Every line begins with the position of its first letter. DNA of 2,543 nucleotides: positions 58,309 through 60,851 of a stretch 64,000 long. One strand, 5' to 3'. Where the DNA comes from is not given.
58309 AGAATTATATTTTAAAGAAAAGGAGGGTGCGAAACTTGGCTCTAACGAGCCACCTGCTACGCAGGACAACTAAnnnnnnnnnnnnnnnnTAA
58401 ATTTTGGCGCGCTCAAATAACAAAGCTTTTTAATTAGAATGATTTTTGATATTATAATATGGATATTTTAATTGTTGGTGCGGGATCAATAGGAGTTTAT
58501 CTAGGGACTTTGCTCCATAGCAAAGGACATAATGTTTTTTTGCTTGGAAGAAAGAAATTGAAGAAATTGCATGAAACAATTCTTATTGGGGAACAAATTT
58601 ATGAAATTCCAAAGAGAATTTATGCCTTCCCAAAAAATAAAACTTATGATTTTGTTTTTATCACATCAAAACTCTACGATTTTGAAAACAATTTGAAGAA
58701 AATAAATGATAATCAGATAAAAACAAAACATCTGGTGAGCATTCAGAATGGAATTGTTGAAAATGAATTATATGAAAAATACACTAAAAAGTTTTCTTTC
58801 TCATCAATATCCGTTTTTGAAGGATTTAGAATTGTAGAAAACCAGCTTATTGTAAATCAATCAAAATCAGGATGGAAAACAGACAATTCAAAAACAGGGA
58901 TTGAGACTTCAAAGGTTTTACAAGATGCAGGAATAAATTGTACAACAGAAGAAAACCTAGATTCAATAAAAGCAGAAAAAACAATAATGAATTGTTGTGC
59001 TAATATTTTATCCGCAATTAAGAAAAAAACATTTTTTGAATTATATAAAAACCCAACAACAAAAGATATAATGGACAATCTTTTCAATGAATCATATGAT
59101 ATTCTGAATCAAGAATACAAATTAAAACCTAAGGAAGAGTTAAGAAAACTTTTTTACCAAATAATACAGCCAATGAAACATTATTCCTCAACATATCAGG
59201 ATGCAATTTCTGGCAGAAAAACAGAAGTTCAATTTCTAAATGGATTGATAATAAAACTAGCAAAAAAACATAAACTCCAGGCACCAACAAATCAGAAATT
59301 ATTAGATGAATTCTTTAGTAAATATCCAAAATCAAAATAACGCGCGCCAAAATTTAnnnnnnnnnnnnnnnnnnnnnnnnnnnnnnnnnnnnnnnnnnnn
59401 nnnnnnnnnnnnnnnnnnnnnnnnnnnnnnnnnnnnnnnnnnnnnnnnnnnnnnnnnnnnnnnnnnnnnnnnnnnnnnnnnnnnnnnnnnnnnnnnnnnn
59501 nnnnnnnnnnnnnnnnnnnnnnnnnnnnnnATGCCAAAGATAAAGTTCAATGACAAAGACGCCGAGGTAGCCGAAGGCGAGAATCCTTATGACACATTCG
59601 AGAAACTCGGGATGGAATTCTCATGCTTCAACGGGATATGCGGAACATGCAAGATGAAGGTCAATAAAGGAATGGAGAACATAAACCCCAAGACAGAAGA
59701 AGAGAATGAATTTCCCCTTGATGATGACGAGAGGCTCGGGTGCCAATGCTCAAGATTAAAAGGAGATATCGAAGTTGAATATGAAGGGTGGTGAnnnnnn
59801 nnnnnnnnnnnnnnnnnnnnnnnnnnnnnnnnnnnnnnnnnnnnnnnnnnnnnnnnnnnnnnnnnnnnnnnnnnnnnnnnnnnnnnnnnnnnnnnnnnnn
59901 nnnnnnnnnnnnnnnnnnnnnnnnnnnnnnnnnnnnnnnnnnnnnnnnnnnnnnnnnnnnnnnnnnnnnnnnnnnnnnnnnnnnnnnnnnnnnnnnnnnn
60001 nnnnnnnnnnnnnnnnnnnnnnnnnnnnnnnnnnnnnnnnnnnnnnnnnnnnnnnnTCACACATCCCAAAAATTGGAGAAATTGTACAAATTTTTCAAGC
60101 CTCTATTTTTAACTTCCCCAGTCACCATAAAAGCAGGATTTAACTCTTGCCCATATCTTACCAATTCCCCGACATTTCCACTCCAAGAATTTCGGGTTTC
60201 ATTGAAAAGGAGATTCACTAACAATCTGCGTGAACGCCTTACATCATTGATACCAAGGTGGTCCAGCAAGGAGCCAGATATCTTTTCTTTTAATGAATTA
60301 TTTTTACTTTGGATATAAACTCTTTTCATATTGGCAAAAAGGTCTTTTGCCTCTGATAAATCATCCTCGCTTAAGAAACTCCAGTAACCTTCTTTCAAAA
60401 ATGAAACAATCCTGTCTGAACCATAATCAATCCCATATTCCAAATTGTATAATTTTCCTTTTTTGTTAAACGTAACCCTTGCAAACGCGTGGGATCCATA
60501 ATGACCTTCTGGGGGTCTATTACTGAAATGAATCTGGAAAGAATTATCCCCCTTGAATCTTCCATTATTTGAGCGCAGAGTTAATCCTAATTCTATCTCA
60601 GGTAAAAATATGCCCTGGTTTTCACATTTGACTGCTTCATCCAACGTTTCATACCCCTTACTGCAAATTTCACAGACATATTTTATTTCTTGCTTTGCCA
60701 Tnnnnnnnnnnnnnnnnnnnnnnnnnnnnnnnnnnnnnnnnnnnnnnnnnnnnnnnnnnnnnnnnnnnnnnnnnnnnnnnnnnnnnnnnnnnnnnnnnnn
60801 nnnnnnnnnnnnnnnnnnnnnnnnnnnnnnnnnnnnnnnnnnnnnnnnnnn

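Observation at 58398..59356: AT-rich single-gene cassette (PanE/ApbA-like) apparently inserted into the loop of a GC-rich hairpin: perfect 15-nt IR plus 7-nt direct repeat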

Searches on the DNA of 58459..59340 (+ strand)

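Call 67: build_rna_model(alignment_id=A3)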
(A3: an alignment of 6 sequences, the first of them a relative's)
Model R1 built from alignment A3 (6 sequences, 170 columns); structure: RNAalifold consensus.
model positions 115; base pairs 22; branch points 0; effective number of sequences 2.86; information 0.59 bits per position. Calibrated on 0.2 Mb of random sequence (short: E-values are rough).
structure used (alignment columns):
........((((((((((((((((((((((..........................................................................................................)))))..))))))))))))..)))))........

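Call 68: search_with_rna_model(model_id=R1, sources=[window, L003, L005, L006, L007, L008, L009, L011, L012, L013, L014, L016, L017, L018, L019, L020, L021, L022, L023, L024, L025, L026, L027, L028, L029, L030, L031, L034, L035], max_evalue=1)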
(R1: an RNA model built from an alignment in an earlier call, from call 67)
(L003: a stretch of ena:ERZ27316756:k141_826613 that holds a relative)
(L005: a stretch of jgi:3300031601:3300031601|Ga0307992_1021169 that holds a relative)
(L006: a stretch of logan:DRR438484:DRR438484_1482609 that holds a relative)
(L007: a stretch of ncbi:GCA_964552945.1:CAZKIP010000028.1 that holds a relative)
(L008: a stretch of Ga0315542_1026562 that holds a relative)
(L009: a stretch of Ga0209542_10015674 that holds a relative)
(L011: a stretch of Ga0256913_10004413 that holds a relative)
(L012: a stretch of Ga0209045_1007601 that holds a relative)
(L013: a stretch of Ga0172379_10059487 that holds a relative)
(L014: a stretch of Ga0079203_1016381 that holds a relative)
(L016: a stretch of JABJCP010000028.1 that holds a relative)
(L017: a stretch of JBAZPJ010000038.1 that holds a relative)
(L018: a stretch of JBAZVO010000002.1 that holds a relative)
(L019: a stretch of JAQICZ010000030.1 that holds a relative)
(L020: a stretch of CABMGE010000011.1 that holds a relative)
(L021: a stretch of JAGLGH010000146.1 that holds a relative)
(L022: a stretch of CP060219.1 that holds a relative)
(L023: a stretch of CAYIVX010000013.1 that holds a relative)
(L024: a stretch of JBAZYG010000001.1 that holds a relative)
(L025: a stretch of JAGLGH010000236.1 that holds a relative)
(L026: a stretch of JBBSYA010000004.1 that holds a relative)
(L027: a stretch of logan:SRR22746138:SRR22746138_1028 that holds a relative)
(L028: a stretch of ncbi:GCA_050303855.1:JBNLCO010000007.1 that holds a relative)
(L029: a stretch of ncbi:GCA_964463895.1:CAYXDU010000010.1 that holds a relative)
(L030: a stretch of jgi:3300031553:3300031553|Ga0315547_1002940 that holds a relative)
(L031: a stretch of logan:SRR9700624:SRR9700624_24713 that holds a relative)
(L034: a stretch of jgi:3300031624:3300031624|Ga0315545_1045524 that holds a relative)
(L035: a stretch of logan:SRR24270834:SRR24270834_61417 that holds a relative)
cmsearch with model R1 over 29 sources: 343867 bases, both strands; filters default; matches with E-value up to 1: 15.
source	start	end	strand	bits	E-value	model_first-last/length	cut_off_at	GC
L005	1720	1834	+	118.4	4.2e-25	1-115/115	no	0.4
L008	1123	1252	+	99.2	1.6e-20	1-115/115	no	0.39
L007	49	189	+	90.6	1.8e-18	1-115/115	no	0.43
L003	1405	1537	+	75.9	5.9e-15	1-115/115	no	0.44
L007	3074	3182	+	73.2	2.6e-14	1-115/115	no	0.5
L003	2616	2709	+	72.4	4.1e-14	1-115/115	no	0.39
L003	3778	3899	+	42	7.4e-07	1-115/115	no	0.34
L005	2903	3017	+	39.1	3.5e-06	1-109/115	3'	0.35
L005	1724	1834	-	27.7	0.0019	1-115/115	no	0.39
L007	49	189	-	21.9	0.046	1-115/115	no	0.43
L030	58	132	-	21.5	0.056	1-115/115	no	0.25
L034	1045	1119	-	21.5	0.056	1-115/115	no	0.25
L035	3512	3586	-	20.8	0.084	1-115/115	no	0.24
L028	64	143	+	18.5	0.3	1-115/115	no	0.3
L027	157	231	-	16.3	0.98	1-115/115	no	0.37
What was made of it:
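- The attC model hits the xerA-adjacent sites only weakly (16-21 bits, E 0.06-1, call 68).
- Tried and rejected: None was found (call 68).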

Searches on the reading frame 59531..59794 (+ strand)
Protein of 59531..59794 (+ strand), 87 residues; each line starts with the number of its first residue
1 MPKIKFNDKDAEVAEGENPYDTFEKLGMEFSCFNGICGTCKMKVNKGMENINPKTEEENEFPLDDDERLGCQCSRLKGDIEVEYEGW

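Call 6: search_protein_families(library=pfam, proteins=[window:59531-59794:+], max_evalue=0.01)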
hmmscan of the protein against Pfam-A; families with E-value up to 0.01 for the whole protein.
window:59531-59794:+ (87 aa): 2 families
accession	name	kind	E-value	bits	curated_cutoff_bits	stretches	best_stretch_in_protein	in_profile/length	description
PF00111.32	Fer2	-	8.9e-09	35.6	21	1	12-73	11-74/77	2Fe-2S iron-sulfur cluster binding domain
PF13085.11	Fer2_3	-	0.0029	18.1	27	1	24-46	44-66/107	2Fe-2S iron-sulfur cluster binding domain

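Call 12: find_encoding_contigs(protein=window:59531-59794:+, flank=10000, max_places=10)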
Protein window:59531-59794:+ (87 aa): 4 contigs read that carry it; 2 places shown.
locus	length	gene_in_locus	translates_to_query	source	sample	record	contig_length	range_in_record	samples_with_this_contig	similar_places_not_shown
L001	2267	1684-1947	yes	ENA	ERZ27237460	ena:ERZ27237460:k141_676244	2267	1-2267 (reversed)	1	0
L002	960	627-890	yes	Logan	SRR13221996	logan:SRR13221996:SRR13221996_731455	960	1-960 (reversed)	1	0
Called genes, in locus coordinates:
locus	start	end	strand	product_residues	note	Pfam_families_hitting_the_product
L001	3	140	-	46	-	?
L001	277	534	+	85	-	-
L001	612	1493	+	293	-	PF02558:ApbA, PF03807:F420_oxidored (faint), PF08546:ApbA_C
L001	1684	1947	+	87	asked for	PF00111:Fer2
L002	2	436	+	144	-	?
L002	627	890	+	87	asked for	PF00111:Fer2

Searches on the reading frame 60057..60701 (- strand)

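Call 6: search_protein_families(library=pfam, proteins=[window:60057-60701:-], max_evalue=0.01)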
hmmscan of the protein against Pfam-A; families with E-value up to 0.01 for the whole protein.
window:60057-60701:- (214 aa): 1 family
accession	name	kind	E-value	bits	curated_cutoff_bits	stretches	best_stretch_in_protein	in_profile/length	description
PF24722.1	DUF7674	-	0.0079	16.7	27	0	109-175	40-106/111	Domain of unknown function (DUF7674)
